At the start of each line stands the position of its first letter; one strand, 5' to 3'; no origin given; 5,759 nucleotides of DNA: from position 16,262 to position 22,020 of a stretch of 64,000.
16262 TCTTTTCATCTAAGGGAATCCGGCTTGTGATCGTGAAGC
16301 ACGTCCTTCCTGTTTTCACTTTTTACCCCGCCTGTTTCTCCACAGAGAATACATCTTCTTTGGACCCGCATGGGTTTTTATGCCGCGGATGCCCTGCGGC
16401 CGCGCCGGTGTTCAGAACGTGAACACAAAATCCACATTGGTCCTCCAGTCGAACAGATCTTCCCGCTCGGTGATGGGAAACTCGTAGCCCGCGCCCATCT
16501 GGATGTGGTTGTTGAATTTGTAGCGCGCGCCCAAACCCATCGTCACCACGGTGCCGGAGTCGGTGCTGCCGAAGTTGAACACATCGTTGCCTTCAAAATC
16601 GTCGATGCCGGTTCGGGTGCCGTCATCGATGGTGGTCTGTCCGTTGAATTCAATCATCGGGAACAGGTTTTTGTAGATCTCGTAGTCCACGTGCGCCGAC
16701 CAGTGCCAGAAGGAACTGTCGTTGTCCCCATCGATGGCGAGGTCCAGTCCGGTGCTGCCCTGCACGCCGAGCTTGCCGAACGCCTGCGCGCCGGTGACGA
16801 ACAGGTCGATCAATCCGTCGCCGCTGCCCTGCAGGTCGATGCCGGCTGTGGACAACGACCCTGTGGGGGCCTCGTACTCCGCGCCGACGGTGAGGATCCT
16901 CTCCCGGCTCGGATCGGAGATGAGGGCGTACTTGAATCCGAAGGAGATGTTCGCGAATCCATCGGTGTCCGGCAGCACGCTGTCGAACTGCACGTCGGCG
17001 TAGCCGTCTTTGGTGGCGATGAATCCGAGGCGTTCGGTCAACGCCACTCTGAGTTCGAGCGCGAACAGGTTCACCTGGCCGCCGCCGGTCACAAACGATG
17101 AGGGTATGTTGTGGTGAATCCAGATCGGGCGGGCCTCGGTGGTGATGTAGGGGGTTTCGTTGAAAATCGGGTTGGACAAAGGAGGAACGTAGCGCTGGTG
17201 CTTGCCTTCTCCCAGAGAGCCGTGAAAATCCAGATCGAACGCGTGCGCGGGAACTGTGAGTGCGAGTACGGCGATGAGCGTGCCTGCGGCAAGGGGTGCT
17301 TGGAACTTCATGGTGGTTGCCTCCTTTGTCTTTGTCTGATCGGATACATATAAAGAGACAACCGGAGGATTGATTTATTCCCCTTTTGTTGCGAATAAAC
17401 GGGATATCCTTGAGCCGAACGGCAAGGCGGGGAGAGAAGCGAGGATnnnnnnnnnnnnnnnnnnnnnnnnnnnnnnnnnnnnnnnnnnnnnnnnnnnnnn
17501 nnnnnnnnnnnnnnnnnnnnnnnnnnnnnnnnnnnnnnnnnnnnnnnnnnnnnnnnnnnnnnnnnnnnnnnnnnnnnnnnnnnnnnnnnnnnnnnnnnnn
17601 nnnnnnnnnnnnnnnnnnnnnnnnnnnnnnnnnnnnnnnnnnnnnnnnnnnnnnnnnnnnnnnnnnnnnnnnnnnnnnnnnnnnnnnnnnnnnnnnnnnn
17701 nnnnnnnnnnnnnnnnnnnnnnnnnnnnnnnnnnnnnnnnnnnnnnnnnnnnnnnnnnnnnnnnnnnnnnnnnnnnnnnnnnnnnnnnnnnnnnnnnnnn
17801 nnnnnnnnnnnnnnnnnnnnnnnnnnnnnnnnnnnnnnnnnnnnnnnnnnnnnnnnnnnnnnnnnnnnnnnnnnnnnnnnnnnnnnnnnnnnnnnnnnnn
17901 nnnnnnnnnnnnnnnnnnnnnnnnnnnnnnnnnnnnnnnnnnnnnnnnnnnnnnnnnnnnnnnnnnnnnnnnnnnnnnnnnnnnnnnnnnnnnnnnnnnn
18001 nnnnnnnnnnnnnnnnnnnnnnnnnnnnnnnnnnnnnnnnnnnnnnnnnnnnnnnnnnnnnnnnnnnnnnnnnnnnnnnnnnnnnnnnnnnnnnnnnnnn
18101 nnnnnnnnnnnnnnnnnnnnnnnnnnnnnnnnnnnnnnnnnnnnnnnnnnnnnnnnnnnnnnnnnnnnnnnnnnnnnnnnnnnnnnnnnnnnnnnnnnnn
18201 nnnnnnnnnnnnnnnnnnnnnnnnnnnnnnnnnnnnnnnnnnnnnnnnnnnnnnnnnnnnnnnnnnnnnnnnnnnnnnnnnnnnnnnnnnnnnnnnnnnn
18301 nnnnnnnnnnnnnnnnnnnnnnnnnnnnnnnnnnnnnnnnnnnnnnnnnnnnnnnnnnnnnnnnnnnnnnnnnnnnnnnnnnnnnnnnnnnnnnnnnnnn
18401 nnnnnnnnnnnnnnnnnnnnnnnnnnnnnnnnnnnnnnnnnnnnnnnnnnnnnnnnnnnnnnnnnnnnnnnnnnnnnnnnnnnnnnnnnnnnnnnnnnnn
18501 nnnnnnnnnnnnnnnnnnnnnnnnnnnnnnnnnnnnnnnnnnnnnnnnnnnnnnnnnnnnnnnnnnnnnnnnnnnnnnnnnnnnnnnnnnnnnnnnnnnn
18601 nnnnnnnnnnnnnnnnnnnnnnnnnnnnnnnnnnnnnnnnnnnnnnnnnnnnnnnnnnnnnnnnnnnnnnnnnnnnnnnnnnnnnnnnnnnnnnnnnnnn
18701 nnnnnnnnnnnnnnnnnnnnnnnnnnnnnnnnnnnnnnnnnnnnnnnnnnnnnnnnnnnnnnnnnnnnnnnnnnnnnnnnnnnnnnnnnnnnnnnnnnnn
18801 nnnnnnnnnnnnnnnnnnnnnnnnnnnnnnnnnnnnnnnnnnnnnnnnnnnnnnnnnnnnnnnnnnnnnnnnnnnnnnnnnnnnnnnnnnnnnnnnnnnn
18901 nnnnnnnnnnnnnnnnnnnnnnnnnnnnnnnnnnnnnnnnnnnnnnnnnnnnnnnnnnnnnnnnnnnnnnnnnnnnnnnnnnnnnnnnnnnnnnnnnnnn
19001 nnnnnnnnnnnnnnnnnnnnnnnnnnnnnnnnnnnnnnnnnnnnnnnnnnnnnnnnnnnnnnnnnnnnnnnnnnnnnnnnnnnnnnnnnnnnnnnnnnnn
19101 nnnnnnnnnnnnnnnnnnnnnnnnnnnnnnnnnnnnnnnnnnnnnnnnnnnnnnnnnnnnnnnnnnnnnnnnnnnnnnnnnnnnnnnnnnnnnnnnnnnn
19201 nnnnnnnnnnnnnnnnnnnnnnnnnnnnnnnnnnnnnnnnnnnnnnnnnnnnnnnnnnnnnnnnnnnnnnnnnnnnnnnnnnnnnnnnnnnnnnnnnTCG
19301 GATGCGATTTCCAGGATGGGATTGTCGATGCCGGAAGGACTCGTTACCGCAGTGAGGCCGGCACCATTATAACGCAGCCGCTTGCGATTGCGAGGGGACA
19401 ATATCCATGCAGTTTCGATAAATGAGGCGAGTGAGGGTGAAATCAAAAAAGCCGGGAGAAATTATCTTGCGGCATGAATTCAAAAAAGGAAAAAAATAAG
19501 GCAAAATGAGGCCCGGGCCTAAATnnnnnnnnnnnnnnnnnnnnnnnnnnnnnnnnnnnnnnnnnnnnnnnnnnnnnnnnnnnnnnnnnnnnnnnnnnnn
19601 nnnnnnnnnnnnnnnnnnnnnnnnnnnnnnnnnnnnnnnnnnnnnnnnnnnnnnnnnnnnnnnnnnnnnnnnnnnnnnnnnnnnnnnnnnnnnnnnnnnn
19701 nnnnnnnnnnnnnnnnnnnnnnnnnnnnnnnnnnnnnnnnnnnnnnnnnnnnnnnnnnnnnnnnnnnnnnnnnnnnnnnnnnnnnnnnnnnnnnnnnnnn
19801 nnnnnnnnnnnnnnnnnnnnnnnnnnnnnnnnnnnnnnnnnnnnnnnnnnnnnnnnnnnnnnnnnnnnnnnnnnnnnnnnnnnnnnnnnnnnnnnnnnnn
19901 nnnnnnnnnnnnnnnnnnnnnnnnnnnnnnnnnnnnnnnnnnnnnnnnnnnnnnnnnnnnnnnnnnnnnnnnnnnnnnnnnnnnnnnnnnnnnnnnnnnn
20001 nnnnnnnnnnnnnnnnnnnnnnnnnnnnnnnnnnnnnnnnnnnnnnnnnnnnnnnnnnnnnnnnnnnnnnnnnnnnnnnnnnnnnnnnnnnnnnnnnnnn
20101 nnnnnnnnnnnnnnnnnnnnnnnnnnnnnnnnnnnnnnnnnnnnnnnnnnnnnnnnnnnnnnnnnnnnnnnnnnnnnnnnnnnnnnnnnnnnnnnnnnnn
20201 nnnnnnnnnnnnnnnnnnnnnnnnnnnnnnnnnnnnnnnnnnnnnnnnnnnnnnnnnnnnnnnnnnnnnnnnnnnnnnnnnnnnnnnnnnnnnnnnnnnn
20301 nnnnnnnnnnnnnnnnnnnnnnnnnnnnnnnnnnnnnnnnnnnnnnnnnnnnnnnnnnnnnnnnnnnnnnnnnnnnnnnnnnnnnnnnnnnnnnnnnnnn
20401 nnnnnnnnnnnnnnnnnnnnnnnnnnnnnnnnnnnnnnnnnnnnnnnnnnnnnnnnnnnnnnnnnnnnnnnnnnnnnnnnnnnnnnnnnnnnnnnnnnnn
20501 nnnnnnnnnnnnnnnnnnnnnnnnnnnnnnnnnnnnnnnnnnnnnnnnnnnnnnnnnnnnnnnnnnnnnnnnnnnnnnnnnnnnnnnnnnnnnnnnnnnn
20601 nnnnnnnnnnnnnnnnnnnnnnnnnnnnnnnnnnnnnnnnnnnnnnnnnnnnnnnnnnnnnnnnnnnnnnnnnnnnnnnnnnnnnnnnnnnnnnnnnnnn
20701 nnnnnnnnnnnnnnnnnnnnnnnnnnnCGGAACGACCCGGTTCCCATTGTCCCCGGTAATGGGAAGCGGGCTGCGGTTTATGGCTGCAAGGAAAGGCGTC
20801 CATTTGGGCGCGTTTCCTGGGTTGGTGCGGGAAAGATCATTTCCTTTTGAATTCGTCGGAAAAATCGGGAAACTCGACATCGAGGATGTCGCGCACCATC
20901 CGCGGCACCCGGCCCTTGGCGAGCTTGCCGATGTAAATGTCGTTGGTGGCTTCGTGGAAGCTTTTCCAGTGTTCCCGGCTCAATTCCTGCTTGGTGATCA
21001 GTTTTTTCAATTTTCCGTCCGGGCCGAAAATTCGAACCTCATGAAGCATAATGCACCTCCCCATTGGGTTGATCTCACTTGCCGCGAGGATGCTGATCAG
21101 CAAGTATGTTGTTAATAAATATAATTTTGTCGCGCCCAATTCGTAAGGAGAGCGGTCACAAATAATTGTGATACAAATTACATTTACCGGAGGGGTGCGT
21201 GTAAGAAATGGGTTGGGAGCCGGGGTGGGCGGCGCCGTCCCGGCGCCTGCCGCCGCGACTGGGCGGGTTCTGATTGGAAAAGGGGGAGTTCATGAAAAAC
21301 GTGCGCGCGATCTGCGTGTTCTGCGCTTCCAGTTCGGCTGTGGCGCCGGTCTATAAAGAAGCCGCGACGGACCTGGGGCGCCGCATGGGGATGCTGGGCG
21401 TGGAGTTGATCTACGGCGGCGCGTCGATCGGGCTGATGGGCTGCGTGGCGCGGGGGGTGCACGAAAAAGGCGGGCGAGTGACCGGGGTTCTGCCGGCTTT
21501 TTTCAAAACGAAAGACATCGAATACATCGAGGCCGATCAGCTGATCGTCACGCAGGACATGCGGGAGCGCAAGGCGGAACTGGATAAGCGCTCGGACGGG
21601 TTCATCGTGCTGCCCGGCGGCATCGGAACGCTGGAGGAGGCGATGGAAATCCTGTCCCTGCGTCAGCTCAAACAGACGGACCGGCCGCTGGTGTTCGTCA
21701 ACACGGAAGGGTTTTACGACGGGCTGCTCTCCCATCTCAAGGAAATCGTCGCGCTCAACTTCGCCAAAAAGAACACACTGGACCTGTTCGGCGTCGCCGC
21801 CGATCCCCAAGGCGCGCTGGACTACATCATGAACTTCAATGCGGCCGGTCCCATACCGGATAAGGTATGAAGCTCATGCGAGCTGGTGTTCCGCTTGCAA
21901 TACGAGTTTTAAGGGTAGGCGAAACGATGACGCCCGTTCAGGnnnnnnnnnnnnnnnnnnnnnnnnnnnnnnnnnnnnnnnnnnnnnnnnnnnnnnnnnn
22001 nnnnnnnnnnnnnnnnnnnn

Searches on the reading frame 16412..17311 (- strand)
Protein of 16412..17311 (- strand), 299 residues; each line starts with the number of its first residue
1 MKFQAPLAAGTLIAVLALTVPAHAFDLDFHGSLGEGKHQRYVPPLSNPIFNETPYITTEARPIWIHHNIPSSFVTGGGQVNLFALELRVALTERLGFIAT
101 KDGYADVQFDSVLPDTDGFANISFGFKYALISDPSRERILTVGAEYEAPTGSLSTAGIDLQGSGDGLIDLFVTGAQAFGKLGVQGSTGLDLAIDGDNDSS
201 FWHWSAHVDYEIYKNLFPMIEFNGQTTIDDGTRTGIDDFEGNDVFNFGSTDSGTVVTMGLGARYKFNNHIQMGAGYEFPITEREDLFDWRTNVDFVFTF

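Call 20: search_protein_families(library=pfam, proteins=[window:16412-17311:-], max_evalue=0.001)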
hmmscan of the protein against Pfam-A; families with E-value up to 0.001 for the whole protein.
window:16412-17311:- (299 aa): 2 families
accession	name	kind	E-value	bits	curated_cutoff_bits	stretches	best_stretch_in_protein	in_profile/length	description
PF13557.12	Phenol_MetA_deg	-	6.7e-05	23.5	22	1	103-279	63-226/242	Putative MetA-pathway of phenol degradation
PF13505.12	OMP_b-brl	-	0.00095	19.8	28.7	0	243-281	117-155/175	Outer membrane protein beta-barrel domain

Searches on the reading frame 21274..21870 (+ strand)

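Call 20: search_protein_families(library=pfam, proteins=[window:21274-21870:+], max_evalue=0.001)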
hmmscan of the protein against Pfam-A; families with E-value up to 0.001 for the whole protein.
window:21274-21870:+ (198 aa): 2 families
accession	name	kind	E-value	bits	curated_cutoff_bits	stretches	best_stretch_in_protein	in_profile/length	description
PF03641.19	Lysine_decarbox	-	2.1e-36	125.5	27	1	55-184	1-130/131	Possible lysine decarboxylase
PF18306.6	LDcluster4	-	2.7e-15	56.8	26.3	1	13-125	4-112/151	SLOG cluster4 family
